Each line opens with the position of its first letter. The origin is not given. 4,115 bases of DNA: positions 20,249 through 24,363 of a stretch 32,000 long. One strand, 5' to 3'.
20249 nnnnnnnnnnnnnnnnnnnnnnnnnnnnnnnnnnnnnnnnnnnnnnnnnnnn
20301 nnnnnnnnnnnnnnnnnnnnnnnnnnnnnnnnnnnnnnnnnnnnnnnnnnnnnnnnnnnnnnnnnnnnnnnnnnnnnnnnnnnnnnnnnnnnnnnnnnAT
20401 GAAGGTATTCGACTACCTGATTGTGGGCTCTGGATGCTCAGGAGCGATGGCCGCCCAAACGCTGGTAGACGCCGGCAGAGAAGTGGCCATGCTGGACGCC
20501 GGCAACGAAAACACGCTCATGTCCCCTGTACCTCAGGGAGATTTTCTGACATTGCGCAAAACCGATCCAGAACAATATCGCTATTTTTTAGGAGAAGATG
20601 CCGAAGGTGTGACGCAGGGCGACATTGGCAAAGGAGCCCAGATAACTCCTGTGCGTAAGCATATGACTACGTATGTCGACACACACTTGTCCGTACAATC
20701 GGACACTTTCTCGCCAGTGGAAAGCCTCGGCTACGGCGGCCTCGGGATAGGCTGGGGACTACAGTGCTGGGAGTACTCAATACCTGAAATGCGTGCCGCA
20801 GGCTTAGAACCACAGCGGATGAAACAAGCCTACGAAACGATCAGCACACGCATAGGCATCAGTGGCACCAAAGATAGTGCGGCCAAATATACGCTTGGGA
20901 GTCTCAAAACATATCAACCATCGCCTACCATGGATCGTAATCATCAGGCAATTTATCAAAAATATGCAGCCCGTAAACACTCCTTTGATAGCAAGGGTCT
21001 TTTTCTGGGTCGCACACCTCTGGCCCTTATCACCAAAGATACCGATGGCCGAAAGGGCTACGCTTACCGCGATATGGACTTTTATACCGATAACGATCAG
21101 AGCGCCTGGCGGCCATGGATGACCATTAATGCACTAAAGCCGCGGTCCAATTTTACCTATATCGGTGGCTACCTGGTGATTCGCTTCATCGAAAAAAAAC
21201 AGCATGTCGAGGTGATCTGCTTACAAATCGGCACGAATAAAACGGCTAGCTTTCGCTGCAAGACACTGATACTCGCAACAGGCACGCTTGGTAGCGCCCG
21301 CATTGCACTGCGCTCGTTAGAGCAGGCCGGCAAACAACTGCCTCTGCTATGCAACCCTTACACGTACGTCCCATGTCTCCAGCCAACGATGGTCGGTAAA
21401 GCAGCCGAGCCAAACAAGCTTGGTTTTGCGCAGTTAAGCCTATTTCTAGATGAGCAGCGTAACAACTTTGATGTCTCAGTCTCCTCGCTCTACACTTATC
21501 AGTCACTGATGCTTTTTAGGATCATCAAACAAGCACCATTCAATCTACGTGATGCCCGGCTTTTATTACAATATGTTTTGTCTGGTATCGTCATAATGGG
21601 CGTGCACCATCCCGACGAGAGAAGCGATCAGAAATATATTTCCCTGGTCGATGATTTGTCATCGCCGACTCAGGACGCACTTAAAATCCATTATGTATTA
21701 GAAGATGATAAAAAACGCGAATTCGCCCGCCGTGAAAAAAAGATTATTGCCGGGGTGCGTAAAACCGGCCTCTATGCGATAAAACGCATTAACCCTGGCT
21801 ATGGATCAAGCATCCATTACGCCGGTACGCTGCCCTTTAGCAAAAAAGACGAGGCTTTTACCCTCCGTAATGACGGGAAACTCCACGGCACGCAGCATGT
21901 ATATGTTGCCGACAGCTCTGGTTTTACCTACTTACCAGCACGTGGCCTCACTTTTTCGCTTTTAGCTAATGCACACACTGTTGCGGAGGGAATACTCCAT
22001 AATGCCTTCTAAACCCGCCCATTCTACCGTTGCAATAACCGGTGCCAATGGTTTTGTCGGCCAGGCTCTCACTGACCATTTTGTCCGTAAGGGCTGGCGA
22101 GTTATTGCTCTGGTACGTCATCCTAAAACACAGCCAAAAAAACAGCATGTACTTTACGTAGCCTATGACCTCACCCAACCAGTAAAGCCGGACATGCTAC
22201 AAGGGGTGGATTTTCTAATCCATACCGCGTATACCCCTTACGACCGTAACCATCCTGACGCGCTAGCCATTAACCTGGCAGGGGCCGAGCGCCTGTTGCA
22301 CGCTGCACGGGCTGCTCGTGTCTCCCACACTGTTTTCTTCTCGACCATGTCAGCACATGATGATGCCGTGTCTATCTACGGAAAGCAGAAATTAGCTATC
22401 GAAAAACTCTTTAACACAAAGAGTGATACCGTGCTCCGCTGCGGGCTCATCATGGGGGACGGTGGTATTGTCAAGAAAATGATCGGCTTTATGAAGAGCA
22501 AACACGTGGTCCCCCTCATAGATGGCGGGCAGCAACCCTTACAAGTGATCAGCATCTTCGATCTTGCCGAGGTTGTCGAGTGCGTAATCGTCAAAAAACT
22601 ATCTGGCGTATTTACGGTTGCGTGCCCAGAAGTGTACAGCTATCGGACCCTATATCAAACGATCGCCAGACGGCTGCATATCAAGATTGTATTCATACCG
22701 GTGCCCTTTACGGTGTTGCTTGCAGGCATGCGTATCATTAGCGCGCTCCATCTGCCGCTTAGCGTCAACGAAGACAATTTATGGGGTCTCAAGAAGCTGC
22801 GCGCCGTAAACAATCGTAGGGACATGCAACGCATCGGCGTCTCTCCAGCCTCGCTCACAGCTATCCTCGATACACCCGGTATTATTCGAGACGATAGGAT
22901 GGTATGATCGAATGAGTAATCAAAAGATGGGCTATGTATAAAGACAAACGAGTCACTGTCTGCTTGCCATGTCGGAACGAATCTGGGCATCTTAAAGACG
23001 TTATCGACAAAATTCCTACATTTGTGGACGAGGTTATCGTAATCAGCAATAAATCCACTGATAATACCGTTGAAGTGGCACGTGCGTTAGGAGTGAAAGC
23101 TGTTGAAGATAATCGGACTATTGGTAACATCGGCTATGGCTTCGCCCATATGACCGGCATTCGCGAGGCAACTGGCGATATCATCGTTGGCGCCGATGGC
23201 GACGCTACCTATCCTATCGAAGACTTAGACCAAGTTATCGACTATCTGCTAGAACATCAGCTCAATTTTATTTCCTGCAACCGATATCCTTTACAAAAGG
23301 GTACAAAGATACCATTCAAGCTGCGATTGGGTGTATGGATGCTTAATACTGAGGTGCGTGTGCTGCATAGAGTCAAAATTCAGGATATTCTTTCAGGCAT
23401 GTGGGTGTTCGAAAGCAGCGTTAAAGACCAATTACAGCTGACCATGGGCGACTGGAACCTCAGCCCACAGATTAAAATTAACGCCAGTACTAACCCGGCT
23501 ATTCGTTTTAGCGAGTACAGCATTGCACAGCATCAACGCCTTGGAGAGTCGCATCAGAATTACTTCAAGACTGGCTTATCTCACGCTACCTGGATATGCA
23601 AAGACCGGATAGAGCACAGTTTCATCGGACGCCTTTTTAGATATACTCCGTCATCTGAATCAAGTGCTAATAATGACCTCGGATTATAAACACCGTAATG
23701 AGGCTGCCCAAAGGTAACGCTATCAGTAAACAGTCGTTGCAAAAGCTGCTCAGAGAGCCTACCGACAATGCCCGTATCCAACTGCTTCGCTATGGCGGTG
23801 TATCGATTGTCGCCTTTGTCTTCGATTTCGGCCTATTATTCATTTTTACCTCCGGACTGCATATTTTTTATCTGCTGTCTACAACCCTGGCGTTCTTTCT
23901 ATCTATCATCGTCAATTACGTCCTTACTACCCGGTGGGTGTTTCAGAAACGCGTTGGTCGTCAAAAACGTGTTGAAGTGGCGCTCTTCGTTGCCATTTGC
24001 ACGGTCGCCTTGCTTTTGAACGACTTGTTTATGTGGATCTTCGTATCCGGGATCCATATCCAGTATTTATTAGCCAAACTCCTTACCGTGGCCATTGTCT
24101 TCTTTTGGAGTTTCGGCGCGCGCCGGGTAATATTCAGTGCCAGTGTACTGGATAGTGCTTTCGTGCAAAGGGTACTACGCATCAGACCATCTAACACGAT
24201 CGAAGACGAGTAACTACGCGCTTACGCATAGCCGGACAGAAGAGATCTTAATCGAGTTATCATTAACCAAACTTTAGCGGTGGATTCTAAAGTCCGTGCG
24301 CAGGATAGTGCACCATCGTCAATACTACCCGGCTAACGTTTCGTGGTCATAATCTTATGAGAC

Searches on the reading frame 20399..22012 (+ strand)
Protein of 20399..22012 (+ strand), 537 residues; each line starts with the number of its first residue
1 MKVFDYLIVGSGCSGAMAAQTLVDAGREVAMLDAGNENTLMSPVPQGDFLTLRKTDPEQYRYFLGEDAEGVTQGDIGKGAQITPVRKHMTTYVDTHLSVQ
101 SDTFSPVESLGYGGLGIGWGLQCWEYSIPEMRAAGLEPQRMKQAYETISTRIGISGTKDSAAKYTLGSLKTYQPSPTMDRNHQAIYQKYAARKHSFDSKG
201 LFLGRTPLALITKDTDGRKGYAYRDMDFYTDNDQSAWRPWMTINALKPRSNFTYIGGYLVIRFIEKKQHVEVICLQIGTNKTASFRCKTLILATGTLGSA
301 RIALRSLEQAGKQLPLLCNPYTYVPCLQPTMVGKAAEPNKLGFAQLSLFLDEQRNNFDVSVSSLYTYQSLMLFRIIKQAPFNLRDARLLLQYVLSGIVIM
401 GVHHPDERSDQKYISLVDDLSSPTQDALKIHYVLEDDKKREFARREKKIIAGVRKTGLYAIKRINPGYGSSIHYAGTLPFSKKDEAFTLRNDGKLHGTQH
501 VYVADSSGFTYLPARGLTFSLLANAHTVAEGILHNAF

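Call 81: search_protein_families(library=pfam, proteins=[window:20399-22012:+], max_evalue=0.0001)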
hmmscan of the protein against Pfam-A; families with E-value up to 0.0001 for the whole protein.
window:20399-22012:+ (537 aa): 3 families
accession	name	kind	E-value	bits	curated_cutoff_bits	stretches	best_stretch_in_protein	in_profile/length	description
PF07992.20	Pyr_redox_2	-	5.1e-05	23.3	26.1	0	4-54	1-51/291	Pyridine nucleotide-disulphide oxidoreductase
PF05199.19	GMC_oxred_C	-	5.2e-05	24.3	24.6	1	464-525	78-139/139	GMC oxidoreductase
PF03486.20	HI0933_like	-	6.8e-05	22.9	50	0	5-37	2-34/244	HI0933-like protein Rossmann domain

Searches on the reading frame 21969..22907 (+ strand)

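Call 81: search_protein_families(library=pfam, proteins=[window:21969-22907:+], max_evalue=0.0001)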
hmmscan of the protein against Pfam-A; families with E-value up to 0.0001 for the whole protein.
window:21969-22907:+ (312 aa): 7 families
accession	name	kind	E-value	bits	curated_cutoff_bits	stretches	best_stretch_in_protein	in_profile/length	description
PF01370.27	Epimerase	-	2.7e-15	56.9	20.9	1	21-209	1-227/240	NAD dependent epimerase/dehydratase family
PF13460.12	NAD_binding_10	-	1.8e-10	41.4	27.2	1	25-133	1-105/184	NAD(P)H-binding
PF01073.25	3Beta_HSD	-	4.7e-09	36.1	22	1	22-132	1-122/280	3-beta hydroxysteroid dehydrogenase/isomerase family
PF04321.23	RmlD_sub_bind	-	3.1e-08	33.5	27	1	21-238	3-233/287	RmlD substrate binding domain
PF05368.20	NmrA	-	5.3e-07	30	27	1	18-146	2-132/298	NmrA-like family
PF07993.18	NAD_binding_4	-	8.4e-07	28.8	20.1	0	23-59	1-40/258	Male sterility protein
PF02719.21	Polysacc_synt_2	-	1.3e-06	28.3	20.2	1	23-154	3-155/293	Polysaccharide biosynthesis protein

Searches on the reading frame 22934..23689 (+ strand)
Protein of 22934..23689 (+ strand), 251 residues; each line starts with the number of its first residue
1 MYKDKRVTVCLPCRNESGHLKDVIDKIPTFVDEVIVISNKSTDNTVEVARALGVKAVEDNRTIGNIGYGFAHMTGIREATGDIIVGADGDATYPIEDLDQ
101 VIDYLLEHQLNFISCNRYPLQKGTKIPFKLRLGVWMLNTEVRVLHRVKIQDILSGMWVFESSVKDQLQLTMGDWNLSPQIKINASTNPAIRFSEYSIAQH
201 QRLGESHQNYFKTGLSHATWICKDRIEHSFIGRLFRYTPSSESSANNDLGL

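Call 81: search_protein_families(library=pfam, proteins=[window:22934-23689:+], max_evalue=0.0001)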
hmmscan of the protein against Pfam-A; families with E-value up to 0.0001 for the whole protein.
window:22934-23689:+ (251 aa): 2 families
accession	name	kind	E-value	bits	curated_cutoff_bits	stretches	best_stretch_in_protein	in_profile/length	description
PF00535.33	Glycos_transf_2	-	7.7e-16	58.9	23.3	1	8-131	1-129/168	Glycosyl transferase family 2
PF13641.12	Glyco_tranf_2_3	-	4.9e-06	27.2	27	1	6-124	2-130/230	Glycosyltransferase like family 2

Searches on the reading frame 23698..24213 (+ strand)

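Call 9: search_protein_families(library=pfam, proteins=[window:23698-24213:+])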
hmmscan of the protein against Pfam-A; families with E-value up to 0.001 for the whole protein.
window:23698-24213:+ (171 aa): 1 family
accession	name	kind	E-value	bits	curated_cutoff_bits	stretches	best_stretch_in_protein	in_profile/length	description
PF04138.20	GtrA_DPMS_TM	-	3.7e-20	72.7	26.1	1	31-145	1-115/117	GtrA/DPMS, transmembrane domain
